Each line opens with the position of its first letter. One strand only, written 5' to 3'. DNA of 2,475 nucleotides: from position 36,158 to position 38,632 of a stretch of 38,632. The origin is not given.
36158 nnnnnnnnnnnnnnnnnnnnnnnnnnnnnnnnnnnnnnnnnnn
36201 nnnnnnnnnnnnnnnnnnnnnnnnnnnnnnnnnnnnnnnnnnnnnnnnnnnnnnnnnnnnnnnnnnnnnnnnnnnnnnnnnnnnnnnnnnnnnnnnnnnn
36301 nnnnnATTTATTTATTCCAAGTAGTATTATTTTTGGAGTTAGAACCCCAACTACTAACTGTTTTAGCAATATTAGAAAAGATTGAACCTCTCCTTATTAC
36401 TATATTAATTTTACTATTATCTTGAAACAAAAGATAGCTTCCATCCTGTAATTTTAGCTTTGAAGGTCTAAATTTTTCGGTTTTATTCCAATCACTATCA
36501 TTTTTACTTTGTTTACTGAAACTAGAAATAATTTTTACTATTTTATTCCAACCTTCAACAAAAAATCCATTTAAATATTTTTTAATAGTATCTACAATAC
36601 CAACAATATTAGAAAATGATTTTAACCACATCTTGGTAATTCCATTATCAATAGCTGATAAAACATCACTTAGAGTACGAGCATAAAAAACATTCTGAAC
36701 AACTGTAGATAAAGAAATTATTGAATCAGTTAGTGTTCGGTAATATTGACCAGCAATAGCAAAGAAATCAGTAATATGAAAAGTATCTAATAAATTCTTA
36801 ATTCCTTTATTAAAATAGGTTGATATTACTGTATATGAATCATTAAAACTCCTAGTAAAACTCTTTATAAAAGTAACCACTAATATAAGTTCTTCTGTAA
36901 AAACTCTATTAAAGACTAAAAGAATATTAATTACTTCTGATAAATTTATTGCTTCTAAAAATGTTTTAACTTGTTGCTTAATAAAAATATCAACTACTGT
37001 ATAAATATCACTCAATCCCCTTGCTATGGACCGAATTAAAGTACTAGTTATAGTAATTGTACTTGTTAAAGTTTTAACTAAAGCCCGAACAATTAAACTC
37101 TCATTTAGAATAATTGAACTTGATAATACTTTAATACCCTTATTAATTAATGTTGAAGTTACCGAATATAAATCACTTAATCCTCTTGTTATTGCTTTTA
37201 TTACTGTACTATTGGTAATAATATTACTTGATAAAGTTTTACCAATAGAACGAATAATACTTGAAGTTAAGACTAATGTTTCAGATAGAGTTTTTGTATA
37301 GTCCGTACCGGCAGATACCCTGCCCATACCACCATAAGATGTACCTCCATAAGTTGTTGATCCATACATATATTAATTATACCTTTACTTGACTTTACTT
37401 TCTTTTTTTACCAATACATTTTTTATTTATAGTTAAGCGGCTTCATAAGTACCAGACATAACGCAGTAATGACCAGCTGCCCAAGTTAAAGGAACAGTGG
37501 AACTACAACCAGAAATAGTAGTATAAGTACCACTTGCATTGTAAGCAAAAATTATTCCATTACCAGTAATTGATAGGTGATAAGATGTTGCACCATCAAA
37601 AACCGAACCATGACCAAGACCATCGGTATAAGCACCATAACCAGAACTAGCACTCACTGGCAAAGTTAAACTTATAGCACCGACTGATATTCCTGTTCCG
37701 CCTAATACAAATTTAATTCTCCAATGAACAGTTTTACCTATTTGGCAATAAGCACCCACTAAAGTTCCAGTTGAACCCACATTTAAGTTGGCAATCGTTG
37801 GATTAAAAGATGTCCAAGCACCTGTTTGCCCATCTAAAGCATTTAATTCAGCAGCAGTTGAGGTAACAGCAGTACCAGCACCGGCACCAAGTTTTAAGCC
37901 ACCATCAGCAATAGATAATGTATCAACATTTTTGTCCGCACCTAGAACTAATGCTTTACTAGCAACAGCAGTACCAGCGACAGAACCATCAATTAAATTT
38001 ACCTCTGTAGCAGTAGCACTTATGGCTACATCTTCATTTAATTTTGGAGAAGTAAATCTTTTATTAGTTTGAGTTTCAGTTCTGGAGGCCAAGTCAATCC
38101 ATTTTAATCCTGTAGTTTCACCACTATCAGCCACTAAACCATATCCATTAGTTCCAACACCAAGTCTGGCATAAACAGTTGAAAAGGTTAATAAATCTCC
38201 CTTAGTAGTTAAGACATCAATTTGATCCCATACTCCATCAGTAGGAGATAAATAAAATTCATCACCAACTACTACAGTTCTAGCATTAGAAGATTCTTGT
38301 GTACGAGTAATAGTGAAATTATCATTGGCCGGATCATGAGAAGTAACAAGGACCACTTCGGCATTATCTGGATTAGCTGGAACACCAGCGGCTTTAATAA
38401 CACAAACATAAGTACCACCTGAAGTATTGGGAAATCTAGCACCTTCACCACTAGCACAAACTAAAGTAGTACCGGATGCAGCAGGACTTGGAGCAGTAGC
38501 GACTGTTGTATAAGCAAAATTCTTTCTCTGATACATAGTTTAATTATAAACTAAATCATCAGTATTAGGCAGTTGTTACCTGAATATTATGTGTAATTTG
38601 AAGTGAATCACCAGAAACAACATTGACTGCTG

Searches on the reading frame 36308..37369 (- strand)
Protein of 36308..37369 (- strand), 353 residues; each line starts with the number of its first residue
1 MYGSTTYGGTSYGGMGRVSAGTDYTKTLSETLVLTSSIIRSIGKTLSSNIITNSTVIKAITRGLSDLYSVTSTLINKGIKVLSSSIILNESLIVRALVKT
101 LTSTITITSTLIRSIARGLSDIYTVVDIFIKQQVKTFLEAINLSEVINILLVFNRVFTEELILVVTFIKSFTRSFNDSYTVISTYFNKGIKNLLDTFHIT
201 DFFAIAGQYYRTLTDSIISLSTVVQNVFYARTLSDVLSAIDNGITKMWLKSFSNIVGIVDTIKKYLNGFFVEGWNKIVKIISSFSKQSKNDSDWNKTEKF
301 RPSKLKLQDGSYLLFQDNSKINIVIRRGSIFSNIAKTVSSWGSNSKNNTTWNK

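Call 10: search_protein_families(library=phrogs, proteins=[window:36308-37369:-])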
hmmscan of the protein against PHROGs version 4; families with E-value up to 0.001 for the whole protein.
window:36308-37369:- (353 aa): 1 family
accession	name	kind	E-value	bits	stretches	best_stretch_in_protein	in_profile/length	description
phrog_305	-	tail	0.00036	20.3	1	35-283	445-652/1001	tail length tape measure protein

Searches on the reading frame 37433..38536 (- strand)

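Call 10: search_protein_families(library=phrogs, proteins=[window:37433-38536:-])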
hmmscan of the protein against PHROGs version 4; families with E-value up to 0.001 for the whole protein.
window:37433-38536:- (367 aa): 2 families
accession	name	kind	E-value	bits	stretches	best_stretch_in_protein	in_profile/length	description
phrog_32934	-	unknown function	1.4e-10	41.3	1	106-244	328-471/577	-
phrog_8469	-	tail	9.6e-05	22.8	1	15-123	14-119/303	tail fiber protein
